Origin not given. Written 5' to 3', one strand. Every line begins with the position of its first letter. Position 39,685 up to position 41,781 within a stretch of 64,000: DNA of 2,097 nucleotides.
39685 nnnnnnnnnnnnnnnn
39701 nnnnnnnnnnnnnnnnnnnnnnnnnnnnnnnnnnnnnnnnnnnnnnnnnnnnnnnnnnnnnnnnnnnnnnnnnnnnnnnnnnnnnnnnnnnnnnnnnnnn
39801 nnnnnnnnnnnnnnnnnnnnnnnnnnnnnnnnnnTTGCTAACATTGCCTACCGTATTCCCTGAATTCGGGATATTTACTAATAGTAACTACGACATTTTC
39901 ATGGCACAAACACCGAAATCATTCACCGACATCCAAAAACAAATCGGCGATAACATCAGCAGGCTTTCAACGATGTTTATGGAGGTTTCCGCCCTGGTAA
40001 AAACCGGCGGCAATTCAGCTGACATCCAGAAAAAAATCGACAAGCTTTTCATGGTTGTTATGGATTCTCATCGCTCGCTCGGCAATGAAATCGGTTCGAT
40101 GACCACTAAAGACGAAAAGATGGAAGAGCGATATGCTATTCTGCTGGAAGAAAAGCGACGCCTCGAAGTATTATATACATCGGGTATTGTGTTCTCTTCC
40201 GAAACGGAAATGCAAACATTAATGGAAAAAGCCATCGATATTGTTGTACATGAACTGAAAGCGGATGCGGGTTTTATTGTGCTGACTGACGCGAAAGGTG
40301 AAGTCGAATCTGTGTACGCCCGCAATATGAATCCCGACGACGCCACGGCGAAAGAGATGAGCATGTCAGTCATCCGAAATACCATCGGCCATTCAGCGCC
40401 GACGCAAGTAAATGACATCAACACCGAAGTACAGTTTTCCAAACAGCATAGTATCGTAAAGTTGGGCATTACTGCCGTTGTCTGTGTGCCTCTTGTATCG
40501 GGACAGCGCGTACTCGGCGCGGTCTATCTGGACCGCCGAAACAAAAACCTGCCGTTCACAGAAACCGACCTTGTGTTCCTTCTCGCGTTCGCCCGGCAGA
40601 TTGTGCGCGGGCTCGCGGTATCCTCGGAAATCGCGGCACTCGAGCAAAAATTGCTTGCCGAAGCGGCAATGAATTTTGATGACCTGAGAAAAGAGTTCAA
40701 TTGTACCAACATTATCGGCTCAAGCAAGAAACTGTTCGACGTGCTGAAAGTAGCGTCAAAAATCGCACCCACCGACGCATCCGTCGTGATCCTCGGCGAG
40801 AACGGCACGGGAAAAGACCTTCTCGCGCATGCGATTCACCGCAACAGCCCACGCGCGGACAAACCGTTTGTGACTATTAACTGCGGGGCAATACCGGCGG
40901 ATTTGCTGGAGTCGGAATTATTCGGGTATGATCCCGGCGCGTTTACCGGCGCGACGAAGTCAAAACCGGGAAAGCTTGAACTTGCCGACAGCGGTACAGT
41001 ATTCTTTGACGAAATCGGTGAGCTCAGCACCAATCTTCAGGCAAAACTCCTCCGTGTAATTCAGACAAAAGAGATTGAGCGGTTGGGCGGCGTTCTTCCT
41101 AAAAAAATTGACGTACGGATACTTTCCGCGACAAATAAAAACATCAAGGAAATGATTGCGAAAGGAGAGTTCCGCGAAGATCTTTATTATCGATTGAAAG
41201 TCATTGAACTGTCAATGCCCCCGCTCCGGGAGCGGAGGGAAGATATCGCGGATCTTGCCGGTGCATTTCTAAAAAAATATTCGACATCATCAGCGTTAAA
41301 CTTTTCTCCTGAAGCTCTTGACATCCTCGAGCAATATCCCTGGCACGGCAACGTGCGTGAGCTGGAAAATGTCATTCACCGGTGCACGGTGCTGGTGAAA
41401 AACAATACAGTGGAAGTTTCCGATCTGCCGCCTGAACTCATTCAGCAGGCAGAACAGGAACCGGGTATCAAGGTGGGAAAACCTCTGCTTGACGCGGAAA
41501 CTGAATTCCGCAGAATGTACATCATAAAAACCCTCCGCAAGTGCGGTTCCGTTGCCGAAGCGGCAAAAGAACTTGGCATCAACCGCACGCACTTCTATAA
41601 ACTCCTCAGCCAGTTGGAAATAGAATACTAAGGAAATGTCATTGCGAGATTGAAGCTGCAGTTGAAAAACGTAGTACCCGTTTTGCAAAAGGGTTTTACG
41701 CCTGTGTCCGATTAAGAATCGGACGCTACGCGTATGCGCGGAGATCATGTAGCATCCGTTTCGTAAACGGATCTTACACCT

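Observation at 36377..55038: Candidate new signalling circuit: FG-GAP receptor kinase, GAF-sigma54 activator, enhancer promoter, T9SS propeller operon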

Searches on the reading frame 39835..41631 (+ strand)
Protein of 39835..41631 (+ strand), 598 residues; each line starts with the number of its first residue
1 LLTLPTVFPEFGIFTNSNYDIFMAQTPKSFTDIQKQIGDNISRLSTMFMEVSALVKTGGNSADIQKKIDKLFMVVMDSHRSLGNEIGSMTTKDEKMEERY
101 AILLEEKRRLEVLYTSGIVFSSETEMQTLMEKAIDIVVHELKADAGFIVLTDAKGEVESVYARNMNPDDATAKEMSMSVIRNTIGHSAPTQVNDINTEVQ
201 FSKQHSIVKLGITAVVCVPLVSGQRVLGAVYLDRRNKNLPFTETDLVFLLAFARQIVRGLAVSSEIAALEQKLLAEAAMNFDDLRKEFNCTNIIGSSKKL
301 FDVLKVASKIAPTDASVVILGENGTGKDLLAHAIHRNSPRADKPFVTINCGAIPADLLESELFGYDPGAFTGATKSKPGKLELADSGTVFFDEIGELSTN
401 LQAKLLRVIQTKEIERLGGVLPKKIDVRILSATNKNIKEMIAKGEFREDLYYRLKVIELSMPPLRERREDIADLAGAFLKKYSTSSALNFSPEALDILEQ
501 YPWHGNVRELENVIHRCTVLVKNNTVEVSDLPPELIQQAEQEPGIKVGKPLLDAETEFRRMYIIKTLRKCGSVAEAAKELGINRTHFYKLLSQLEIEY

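Call 6: search_protein_families(library=pfam, proteins=[window:39835-41631:+], max_evalue=0.01)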
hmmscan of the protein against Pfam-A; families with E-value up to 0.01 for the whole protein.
window:39835-41631:+ (598 aa): 12 families
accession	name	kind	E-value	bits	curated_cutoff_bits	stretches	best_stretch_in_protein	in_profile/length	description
PF00158.32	Sigma54_activat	-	1.5e-68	230.2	20.2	1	293-459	1-167/168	Sigma-54 interaction domain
PF25601.1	AAA_lid_14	-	1.5e-24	86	27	1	465-542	1-81/87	AAA+ ATPase lid domain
PF14532.12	Sigma54_activ_2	-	5.7e-20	72.4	25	1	295-464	2-138/138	Sigma-54 interaction domain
PF01590.32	GAF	-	3.9e-13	50.5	22.4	1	126-257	2-130/133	GAF domain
PF13185.12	GAF_2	-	7.8e-12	46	28.6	1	124-258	2-133/136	GAF domain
PF13492.12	GAF_3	-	3.7e-09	37.5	27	1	126-260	2-127/129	GAF domain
PF02954.25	HTH_8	-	1.2e-05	25.4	22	1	560-589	7-37/42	Bacterial regulatory protein, Fis family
PF07728.20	AAA_5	-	6.6e-05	23.4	22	1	317-435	2-123/139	AAA domain (dynein-related subfamily)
PF01078.27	Mg_chelatase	-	0.00024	21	20.3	0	372-414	93-135/207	Magnesium chelatase, subunit ChlI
PF00004.35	AAA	-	0.00052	20.9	21.2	1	318-435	2-110/131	ATPase family associated with various cellular activities (AAA)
PF00126.33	HTH_1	-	0.00061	20.1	26.6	1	559-595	2-38/60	Bacterial regulatory helix-turn-helix protein, lysR family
PF00493.29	MCM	-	0.0015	18.1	23.3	1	272-415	20-151/224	MCM P-loop domain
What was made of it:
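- Checked: EBP, 39901-41631 (+), 59 nt after the kinase: GAF, Sigma54_activat 1.5e-68 and HTH_8, with no REC or FHA (call 6).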

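Call 11: find_related_loci(query=window:39901-41631:+, collection=genome_contigs, flank=10000)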
Query window:39901-41631:+ (576 aa) in genome_contigs; peptide patterns used: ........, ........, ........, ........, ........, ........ (x = any residue, [..] = any of these).
599 stretches matched a pattern (row limit reached: there are more); 440 encode a relative of the query (tblastn E <= 1e-3); the best 80 are kept; 80 distinct loci.
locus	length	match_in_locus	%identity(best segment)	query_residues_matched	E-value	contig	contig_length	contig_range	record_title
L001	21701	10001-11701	64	11-576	0e+0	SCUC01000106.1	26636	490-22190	MAG: Bacteroidetes bacterium isolate FW602_bin.19 FW602_bin.19-20215-1, whole genome shotgun sequence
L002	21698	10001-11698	65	11-575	0e+0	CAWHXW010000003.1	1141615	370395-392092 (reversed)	MAG: Ignavibacteriota bacterium isolate MFD01476.bin.1.150 genome assembly, contig: contig_39745, whole genome shotgun s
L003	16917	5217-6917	62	11-575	0e+0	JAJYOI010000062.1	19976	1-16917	MAG: Bacteroidetes bacterium isolate DBS2-5.bin30 NODE_2566_length_19976_cov_2.898836, whole genome shotgun sequence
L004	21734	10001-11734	60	1-576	0e+0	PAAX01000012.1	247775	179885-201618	MAG: Ignavibacteriae bacterium isolate NAT134 MHASMcontig_905088, whole genome shotgun sequence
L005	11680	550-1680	44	193-575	1e-89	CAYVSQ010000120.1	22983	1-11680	MAG TPA_asm: uncultured Acidobacteriaceae bacterium isolate binchicken_co131_455 genome assembly, contig: k141_6764205,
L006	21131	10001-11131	43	193-575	1e-88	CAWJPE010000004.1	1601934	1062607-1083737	MAG: uncultured Acidobacteriota bacterium isolate MFD04463.bin.1.45 genome assembly, contig: contig_35928, whole genome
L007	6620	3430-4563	43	192-575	1e-87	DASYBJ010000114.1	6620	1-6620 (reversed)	MAG TPA_asm: Acidobacteriaceae bacterium isolate SMAG_U4904 k141_457063, whole genome shotgun sequence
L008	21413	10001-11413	37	86-572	1e-86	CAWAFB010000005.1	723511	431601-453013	MAG: uncultured Acidobacteriaceae bacterium isolate MFD00731.bin.3.65 genome assembly, contig: contig_18749, whole genom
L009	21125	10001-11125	43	192-572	8e-86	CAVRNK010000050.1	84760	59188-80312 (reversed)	MAG: uncultured Acidobacteriaceae bacterium isolate MFD04463.bin.2.146 genome assembly, contig: contig_43695, whole geno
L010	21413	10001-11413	37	86-572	7e-86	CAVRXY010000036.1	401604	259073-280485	MAG: uncultured Acidobacteriaceae bacterium isolate MFD02248.bin.1.69 genome assembly, contig: contig_89, whole genome s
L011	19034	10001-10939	45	271-575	2e-85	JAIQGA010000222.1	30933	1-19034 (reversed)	MAG: Terriglobia bacterium isolate SRVP_29 SRVP18_hole-7m-from-trench_1_20cm_scaffold_4025, whole genome shotgun sequenc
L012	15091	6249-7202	48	265-575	1e-84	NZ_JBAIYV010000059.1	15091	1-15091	Desulfotomaculum sp. 1211_IL3151 NODE_68_length_15091_cov_17.650561, whole genome shotgun sequence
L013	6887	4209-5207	47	246-575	2e-82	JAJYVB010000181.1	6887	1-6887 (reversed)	MAG: Deltaproteobacteria bacterium isolate FK1.bin62 NODE_12728_length_6887_cov_1.131065, whole genome shotgun sequence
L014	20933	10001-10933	45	270-575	7e-82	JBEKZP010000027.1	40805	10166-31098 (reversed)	MAG: Terriglobales bacterium isolate SPRUCE 72 SPRUCE_72_27, whole genome shotgun sequence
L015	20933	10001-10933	45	270-575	1e-81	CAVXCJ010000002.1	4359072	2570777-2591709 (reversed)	MAG: Terriglobia bacterium isolate MFD04408.bin.1.174 genome assembly, contig: contig_28461, whole genome shotgun sequen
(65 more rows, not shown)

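Call 46: search_protein_families(library=pfam, proteins=[L004:12211-12984:+, L004:13039-13542:+, L003:7537-8085:+, L002:11737-12447:+], max_evalue=0.01)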
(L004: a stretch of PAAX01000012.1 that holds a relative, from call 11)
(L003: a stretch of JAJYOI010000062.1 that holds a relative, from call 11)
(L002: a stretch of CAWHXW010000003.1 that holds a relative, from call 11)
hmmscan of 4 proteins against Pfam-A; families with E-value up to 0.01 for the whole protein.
L004:12211-12984:+ (257 aa): 1 family
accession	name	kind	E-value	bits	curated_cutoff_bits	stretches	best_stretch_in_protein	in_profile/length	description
PF23374.1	Fn3_arc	-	0.0089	16.5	28.9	0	84-114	33-62/78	Archaeal fibronectin-III type-like domain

L004:13039-13542:+ (167 aa): 0 families

L003:7537-8085:+ (182 aa): 1 family
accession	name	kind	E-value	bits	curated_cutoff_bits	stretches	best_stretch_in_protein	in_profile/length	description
PF13505.12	OMP_b-brl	-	0.00039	21.1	28.7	1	8-168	3-151/175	Outer membrane protein beta-barrel domain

L002:11737-12447:+ (236 aa): 1 family
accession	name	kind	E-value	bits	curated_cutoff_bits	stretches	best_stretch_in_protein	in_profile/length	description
PF21842.1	DUF6901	-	7.6e-85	284.3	27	1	12-231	1-221/222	Domain of unknown function (DUF6901)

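Call 62: search_protein_families(library=ncbifam, proteins=[window:39901-41631:+], max_evalue=0.001)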
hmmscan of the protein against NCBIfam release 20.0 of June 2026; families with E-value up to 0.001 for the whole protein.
window:39901-41631:+ (576 aa): 26 families (the best 25 are shown)
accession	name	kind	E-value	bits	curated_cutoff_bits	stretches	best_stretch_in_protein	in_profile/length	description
TIGR01817.1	nifA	equivalog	9.9e-114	381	528.85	1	87-510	3-439/534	nif-specific transcriptional activator NifA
NF041552.1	TF_PrdR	equivalog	3.6e-105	352.4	795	1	256-569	255-573/577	sigma-54 dependent transcriptional regulator PrdR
NF003451.0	PRK05022.1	equivalog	1.1e-99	334.5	476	1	187-575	109-511/512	nitric oxide reductase transcriptional regulator NorR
TIGR02915.1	PEP_resp_reg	equivalog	1.3e-97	327.4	502.6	1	266-574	136-444/445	PEP-CTERM-box response regulator transcription factor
NF008469.0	PRK11361.1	equivalog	6.8e-93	311.9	714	1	254-568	128-451/461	acetoacetate metabolism transcriptional regulator AtoC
TIGR01818.1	ntrC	equivalog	6.7e-92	308.7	558.6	1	265-518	130-386/463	nitrogen regulation protein NR(I)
NF050807.1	TransRegFlbDCaul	equivalog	5.9e-87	292.4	750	1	272-513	121-366/454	sigma-54-dependent transcriptional regulator FlbD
NF011958.0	PRK15429.1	equivalog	4.6e-86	289.9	830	1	187-574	294-686/692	formate hydrogenlyase transcriptional activator FlhA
NF038308.1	RNA_repair_RtcR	equivalog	1.2e-85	288.4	650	1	244-557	152-495/530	RNA repair transcriptional activator RtcR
TIGR02329.1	propionate_PrpR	equivalog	2.4e-82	277.3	499.2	1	242-569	195-524/526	propionate catabolism operon regulatory protein PrpR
NF049963.1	RespRegFlgRCampy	domain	3.3e-81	273.3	750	1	262-509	127-377/429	fla regulon two-component system response regulator FlgR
NF041946.1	LuxO_transreg_Vib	equivalog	7.3e-81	272.3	800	1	266-519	130-386/463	quorum-sensing sigma-54 dependent transcriptional regulator LuxO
NF011695.0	PRK15115.1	equivalog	2.9e-80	270.2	763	1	267-575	133-439/445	two-component system response regulator GlrR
NF007689.0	PRK10365.1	equivalog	4.1e-78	263.1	760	1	267-567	137-437/441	sigma-54-dependent response regulator transcription factor ZraR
NF008176.1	PRK10923.1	equivalog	4.1e-78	263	620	1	267-521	136-393/469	nitrogen regulation protein NR(I)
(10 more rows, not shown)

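Call 67: find_encoding_contigs(protein=window:39901-41631:+, flank=2000, max_places=3)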
Protein window:39901-41631:+ (576 aa): no gene with exactly this product is on record in the collection.

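Call 71: search_protein_families(library=pfam, proteins=[L001:6656-9955:+, L004:6459-10001:+], max_evalue=0.001)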
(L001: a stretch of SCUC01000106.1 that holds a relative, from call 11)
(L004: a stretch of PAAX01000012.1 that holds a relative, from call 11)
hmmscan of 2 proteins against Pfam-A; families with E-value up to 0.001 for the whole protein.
L001:6656-9955:+ (1100 aa): 6 families
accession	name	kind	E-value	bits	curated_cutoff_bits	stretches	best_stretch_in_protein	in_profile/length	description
PF00069.31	Pkinase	-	2.4e-60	204.6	31.7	1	839-1086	1-253/263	Protein kinase domain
PF07494.17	Reg_prop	-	9.7e-56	179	20.4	4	330-352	2-24/24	Two component regulator propeller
PF07714.23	PK_Tyr_Ser-Thr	-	3.5e-42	144.9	23.1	1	840-1085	2-249/258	Protein tyrosine and serine/threonine kinase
PF07495.19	Y_Y_Y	-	7.9e-19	67.8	26.6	1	730-787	2-59/65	Y_Y_Y domain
PF03109.22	ABC1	-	2.4e-07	30.6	22.9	1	892-986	122-216/244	ABC1 atypical kinase-like domain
PF14531.12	Kinase-like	-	0.00069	19.4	25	0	924-1053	132-266/289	Kinase-like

L004:6459-10001:+ (1181 aa): 6 families
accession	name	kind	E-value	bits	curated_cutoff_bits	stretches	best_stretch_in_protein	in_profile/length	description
PF00069.31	Pkinase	-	1.1e-59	202.4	31.7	1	921-1167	1-252/263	Protein kinase domain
PF07714.23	PK_Tyr_Ser-Thr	-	9.5e-38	130.4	23.1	1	923-1167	3-249/258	Protein tyrosine and serine/threonine kinase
PF13517.12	FG-GAP_3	-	7.2e-30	103.8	26.9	5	423-488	1-60/61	FG-GAP-like repeat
PF01839.29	FG-GAP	-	1.6e-08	34.7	22.1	1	637-662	4-31/37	FG-GAP repeat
PF14870.12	PSII_BNR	-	5.7e-07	29.5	27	1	227-308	9-98/303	Photosynthesis system II assembly factor YCF48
PF03109.22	ABC1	-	1.6e-05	24.6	22.9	1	983-1068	131-216/244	ABC1 atypical kinase-like domain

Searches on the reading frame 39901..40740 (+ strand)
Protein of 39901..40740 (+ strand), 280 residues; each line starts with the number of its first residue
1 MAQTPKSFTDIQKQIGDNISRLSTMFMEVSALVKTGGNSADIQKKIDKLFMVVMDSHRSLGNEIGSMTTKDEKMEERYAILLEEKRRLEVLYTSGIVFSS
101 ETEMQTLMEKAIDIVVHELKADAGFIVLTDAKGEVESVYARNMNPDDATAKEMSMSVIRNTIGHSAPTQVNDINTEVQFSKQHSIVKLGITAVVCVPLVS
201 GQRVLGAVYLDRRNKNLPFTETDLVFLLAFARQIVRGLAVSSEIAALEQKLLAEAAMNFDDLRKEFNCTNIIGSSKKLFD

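Call 74: find_homologous_proteins(query=window:39901-40740:+, max_evalue=0.00001)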
Query window:39901-40740:+ (280 aa): 14 proteins with E <= 0.00001 among 1680 candidates.
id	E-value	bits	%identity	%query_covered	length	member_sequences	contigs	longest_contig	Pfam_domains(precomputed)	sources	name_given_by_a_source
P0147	3.7e-89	317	56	96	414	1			PF13185.13,PF00158.33,PF01590.33,PF13492.13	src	-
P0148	7.8e-89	316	56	100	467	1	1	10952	PF13185.13,PF00158.33,PF01590.33,PF13492.13,PF00004.36,PF14532.13,PF07728.21,PF01078.28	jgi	jgi:transcriptional regulator with GAF, ATPase, and Fis domain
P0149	3.8e-76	274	51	97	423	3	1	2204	PF13185.13,PF00158.33,PF07724.21,PF01590.33,PF13492.13,PF14532.13,PF07728.21,PF01078.28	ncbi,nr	ncbi:MAG: sigma 54-interacting transcriptional regulator, partial [Calditrichaeota bacterium]|nr:sig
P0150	5.7e-68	247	55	80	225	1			PF13185.13,PF01590.33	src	-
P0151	4.5e-64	235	47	87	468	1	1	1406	PF13185.13,PF00158.33,PF25601.2,PF01590.33,PF13492.13,PF14532.13,PF07728.21,PF01078.28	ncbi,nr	ncbi:MAG: sigma 54-interacting transcriptional regulator, partial [Ignavibacteriaceae bacterium]|nr:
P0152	1.0e-49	188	59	59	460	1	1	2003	PF13185.13,PF00158.33,PF25601.2,PF01590.33,PF02954.26,PF13492.13,PF14532.13,PF07728.21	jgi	jgi:transcriptional regulator with GAF, ATPase, and Fis domain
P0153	3.6e-48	183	45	78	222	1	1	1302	PF13185.13,PF01590.33,PF13492.13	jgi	jgi:transcriptional regulator with GAF, ATPase, and Fis domain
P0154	5.0e-44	169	53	55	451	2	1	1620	PF13185.13,PF00158.33,PF07724.21,PF25601.2,PF01590.33,PF00004.36,PF14532.13,PF07728.21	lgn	-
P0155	4.7e-40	156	50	55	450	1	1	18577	PF13185.13,PF00158.33,PF25601.2,PF01590.33,PF13492.13,PF14532.13,PF07728.21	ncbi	-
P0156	3.0e-39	153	57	49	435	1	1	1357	PF13185.13,PF00158.33,PF07724.21,PF25601.2,PF01590.33,PF13492.13,PF00004.36,PF14532.13,PF07728.21,PF01078.28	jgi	jgi:transcriptional regulator with GAF, ATPase, and Fis domain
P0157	5.1e-38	149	59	46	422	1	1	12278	PF13185.13,PF00158.33,PF25601.2,PF01590.33,PF13492.13,PF14532.13,PF07728.21,PF01078.28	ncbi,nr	ncbi:MAG: sigma 54-interacting transcriptional regulator [Ignavibacteriales bacterium]|nr:sigma 54-i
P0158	3.9e-36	143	52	53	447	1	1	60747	PF13185.13,PF00158.33,PF07724.21,PF25601.2,PF01590.33,PF13492.13,PF00004.36,PF14532.13,PF07728.21,PF01078.28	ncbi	ncbi:MAG: sigma 54-interacting transcriptional regulator, partial [Chlorobiales bacterium]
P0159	1.5e-22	99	70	28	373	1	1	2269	PF00158.33,PF25601.2,PF14532.13,PF07728.21,PF01078.28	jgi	-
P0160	1.2e-21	96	73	26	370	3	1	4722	PF00158.33,PF25601.2,PF14532.13,PF07728.21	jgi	-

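Call 77: find_encoding_contigs(protein=P0158, flank=6000, max_places=1)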
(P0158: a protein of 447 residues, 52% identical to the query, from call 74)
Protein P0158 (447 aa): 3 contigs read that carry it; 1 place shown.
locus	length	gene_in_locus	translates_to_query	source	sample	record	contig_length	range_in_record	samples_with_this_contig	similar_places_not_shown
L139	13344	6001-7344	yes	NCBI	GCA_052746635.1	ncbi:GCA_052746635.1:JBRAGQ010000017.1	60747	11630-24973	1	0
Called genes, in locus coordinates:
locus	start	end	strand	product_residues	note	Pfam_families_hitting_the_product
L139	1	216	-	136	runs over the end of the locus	-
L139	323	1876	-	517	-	PF00072:Response_reg, PF08665:PglZ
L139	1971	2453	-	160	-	PF02502:LacAB_rpiB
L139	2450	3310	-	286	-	-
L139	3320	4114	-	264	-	PF06182:ABC2_membrane_6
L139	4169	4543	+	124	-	-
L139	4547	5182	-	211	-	PF04116:FA_hydroxylase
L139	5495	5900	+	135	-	-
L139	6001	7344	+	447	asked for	PF13185:GAF_2 (weak), PF13492:GAF_3 (faint), PF01590:GAF (weak), PF07724:AAA_2 (faint), PF00158:Sigma54_activat, PF14532:Sigma54_activ_2, PF07728:AAA_5 (weak), PF25601:AAA_lid_14, +2 more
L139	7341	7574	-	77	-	-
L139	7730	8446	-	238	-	PF13709:DUF4159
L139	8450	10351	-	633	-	PF02518:HATPase_c, PF13589:HATPase_c_3, PF01119:DNA_mis_repair, PF08676:MutL_C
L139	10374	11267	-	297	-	PF00756:Esterase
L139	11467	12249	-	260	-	PF00977:His_biosynth, PF01207:Dus (weak)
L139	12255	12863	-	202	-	PF00117:GATase, PF07685:GATase_3 (weak)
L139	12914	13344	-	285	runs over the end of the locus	PF02811:PHP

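Call 82: predict_structure(alignment_id=A3)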
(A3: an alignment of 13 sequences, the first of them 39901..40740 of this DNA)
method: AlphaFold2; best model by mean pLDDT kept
length: 280 residues; sequences in the alignment: 13
mean_pLDDT: 68.1   pTM: 0.46
mean pLDDT of the five models: 68.1, 67.0, 66.8, 65.1, 57.2
residues with pLDDT >= 90: 0; 70-90: 158; 50-70: 77; < 50: 45
segments of 3 or more residues with pLDDT < 50: 1-4, 166-172, 174-189, 270-280
pLDDT, mean of each block of 10 residues (from residue 1): 54 78 80 77 81 80 71 70 60 51 78 85 84 79 66 58 47 47 46 76 80 77 78 79 73 59 50 43
secondary structure, 60 per line:
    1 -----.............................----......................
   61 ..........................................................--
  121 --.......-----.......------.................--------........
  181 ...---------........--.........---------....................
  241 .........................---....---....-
elements in order: H6-34 H39-118 E123-129 E135-141 H148-164 H173-183 E193-200 E203-211 H221-265 H269-272 H276-279
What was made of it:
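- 39901..41631 (+): Sigma-54 enhancer-binding protein: N-terminal helical hairpin, GAF, AAA+ domain with GAFTGA, and Fis-type HTH. AF2 model of residues 1-280: helices 6-34 and 39-118, then GAF, pLDDT 68 (call 82).
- Closest known: NifA/NorR/FhlA-type GAF-domain bacterial enhancer-binding proteins. Different: There is an extra N-terminal helical hairpin (call 82).
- Tried and rejected: AF2 model of the EBP N-terminus: only moderate confidence (pLDDT 68; call 82).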
